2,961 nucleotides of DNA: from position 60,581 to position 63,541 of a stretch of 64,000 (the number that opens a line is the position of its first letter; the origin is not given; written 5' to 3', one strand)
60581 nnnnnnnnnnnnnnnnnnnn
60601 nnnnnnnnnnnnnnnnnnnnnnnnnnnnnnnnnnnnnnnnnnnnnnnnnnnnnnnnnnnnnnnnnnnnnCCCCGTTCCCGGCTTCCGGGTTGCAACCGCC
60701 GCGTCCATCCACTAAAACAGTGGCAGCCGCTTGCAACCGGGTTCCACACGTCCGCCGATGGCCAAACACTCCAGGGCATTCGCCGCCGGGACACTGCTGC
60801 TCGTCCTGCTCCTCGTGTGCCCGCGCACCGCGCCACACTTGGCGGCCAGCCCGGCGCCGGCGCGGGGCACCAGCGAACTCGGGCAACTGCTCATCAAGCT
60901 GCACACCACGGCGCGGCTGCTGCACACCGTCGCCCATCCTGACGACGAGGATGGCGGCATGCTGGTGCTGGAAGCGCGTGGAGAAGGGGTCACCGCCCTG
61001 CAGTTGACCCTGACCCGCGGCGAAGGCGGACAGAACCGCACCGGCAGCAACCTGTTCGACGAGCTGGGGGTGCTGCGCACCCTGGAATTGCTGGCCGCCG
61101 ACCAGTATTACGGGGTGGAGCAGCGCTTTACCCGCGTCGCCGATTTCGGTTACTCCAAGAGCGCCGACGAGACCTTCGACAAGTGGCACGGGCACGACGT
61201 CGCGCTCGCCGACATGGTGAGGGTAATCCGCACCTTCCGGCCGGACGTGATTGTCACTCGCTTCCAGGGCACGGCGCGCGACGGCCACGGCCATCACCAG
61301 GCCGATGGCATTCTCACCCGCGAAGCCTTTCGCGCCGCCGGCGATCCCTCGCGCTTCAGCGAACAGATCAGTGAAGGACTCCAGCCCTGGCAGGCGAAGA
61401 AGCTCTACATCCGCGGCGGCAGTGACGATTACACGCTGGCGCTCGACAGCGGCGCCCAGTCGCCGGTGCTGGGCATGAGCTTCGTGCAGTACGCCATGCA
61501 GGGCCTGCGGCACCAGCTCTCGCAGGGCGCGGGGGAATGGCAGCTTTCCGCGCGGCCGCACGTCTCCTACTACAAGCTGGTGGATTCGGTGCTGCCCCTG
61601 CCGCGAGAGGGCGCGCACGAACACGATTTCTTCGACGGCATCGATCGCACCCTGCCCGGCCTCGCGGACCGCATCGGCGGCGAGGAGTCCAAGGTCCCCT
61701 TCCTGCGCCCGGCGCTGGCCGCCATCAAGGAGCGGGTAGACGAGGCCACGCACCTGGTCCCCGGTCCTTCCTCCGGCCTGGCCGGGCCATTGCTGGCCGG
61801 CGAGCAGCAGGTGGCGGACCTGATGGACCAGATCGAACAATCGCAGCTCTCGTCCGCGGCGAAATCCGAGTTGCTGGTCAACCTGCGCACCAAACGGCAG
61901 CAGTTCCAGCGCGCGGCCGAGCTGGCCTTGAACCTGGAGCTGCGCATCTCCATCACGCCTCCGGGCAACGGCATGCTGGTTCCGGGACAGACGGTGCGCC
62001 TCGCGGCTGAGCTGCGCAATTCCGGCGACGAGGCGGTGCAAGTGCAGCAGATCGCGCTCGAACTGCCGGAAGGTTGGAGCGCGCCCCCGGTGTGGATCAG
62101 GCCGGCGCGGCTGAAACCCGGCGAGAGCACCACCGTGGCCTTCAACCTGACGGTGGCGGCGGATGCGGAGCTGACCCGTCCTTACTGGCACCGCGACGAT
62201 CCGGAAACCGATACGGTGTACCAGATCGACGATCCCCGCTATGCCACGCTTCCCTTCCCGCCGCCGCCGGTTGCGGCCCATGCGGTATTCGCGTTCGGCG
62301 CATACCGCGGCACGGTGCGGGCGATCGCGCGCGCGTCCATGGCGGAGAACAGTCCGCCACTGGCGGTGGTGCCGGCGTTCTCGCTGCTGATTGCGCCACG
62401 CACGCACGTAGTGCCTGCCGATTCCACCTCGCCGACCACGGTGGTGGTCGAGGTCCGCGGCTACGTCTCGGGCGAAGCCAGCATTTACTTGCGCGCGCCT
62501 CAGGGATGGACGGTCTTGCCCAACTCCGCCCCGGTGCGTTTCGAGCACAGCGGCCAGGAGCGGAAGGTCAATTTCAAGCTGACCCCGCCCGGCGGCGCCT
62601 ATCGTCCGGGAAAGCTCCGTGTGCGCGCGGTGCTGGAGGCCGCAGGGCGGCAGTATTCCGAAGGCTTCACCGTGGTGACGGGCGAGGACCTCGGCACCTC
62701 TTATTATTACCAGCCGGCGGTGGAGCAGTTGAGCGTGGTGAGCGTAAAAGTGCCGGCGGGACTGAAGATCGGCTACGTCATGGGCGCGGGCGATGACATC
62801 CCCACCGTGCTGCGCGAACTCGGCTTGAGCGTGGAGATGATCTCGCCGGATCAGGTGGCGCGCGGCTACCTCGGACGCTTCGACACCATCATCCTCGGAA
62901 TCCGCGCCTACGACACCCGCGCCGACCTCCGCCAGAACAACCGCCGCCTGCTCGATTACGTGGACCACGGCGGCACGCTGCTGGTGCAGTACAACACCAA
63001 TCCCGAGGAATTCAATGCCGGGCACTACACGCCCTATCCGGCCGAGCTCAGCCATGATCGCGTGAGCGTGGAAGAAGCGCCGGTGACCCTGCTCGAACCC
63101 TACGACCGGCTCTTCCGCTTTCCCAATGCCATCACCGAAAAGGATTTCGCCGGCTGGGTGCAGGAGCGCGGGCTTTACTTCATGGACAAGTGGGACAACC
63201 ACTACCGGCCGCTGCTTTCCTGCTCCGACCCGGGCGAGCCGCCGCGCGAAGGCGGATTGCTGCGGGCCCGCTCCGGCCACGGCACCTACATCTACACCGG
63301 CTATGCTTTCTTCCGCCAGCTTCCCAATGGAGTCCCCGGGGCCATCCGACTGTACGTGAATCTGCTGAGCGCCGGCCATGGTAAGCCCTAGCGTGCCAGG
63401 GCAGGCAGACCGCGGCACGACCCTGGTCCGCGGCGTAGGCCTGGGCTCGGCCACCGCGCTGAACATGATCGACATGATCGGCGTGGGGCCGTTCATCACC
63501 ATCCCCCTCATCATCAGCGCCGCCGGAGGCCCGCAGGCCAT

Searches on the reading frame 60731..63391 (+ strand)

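Call 26: search_protein_families(library=pfam, proteins=[window:60731-63391:+], max_evalue=0.00001)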
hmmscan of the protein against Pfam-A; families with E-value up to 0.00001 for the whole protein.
window:60731-63391:+ (886 aa): 2 families
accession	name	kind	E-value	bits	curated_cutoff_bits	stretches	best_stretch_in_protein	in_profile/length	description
PF02585.22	PIG-L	-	2.4e-14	54.4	28.2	1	66-199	3-128/129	GlcNAc-PI de-N-acetylase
PF10633.15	NPCBM_assoc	-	3.8e-12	46.6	24.4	1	417-480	2-65/78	NPCBM-associated, NEW3 domain of alpha-galactosidase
